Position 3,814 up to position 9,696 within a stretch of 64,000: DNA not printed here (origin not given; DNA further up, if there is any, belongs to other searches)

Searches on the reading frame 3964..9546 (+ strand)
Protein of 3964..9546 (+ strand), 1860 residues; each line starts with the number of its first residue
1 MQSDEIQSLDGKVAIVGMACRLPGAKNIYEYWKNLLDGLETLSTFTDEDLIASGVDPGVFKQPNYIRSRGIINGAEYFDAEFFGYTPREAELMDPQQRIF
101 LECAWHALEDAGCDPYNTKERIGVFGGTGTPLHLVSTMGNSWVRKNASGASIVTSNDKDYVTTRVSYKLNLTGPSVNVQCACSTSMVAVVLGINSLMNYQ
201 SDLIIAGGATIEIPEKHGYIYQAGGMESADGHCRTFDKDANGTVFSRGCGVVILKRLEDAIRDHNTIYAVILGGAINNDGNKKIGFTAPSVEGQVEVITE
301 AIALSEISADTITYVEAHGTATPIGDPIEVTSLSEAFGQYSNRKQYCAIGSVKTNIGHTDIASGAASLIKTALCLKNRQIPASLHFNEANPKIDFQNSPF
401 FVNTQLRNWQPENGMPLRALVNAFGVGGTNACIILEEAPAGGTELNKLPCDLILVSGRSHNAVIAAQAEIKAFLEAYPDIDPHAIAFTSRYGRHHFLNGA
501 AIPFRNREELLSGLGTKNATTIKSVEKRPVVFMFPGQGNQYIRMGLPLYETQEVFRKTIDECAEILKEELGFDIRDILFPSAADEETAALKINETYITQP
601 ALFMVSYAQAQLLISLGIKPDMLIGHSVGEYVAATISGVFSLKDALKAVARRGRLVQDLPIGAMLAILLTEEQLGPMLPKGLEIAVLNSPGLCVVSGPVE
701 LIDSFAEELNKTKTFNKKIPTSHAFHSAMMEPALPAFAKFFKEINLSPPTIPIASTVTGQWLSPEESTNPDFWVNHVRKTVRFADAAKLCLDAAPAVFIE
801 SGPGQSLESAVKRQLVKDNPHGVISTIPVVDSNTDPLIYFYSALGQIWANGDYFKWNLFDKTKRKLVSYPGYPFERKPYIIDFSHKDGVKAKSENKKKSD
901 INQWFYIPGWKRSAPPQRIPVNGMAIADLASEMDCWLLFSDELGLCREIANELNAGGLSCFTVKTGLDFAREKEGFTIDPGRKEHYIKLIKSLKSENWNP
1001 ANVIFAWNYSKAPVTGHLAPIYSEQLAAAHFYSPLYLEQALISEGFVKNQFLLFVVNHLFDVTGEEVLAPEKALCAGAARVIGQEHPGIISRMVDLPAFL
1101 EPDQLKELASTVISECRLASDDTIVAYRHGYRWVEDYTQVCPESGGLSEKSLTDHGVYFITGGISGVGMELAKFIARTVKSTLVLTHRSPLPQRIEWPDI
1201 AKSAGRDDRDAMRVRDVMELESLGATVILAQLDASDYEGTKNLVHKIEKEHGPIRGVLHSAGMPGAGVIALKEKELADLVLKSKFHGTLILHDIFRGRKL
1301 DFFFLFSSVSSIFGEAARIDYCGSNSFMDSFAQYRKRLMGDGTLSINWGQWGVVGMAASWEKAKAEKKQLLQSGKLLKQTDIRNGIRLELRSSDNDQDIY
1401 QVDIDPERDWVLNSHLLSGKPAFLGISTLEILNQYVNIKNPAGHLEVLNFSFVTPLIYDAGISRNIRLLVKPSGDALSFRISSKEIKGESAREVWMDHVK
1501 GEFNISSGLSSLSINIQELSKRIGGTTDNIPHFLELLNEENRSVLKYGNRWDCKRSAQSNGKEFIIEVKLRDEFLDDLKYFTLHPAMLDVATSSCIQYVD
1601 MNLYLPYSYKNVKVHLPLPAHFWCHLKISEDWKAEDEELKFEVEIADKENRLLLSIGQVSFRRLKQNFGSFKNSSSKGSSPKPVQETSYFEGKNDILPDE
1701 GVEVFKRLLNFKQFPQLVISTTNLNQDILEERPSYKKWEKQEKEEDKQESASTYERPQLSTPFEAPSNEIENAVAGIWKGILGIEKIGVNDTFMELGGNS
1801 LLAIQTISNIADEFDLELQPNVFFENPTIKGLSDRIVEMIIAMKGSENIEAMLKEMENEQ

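Call 58: search_protein_families(library=pfam, proteins=[window:3964-9546:+], max_evalue=0.0001)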
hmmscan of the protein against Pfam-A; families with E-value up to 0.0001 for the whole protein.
window:3964-9546:+ (1860 aa): 10 families
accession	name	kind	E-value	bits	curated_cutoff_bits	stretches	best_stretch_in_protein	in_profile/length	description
PF00109.32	ketoacyl-synt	-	1.5e-66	225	20.8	1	12-260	3-252/252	Beta-ketoacyl synthase, N-terminal domain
PF00698.26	Acyl_transf_1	-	1.6e-53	182.7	32.7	1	531-829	1-293/319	Acyl transferase domain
PF08659.16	KR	-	3.3e-41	141.6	22.6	1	1156-1351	1-178/180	KR domain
PF02801.28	Ketoacyl-synt_C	-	2.3e-40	137.8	20.8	1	268-386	1-118/119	Beta-ketoacyl synthase, C-terminal domain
PF00550.31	PP-binding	-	2.9e-14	53.5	20.8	1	1773-1836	2-67/67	Phosphopantetheine attachment site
PF21394.3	Beta-ketacyl_N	-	2.8e-12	47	26.9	1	937-1101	4-156/170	Beta-ketoacyl synthase-like, N-terminal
PF14765.12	PS-DH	-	3.2e-11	43.5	23.7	1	1545-1666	31-161/166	Polyketide synthase dehydratase N-terminal domain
PF16197.11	KAsynt_C_assoc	-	1.1e-10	42.3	33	1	390-495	2-105/111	Ketoacyl-synthetase C-terminal extension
PF22621.2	CurL-like_PKS_C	-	2.2e-06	28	27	1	452-512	2-62/64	CurL-like, PKS C-terminal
PF00106.31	adh_short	-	7e-06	26.1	26.6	0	1217-1290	41-114/195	short chain dehydrogenase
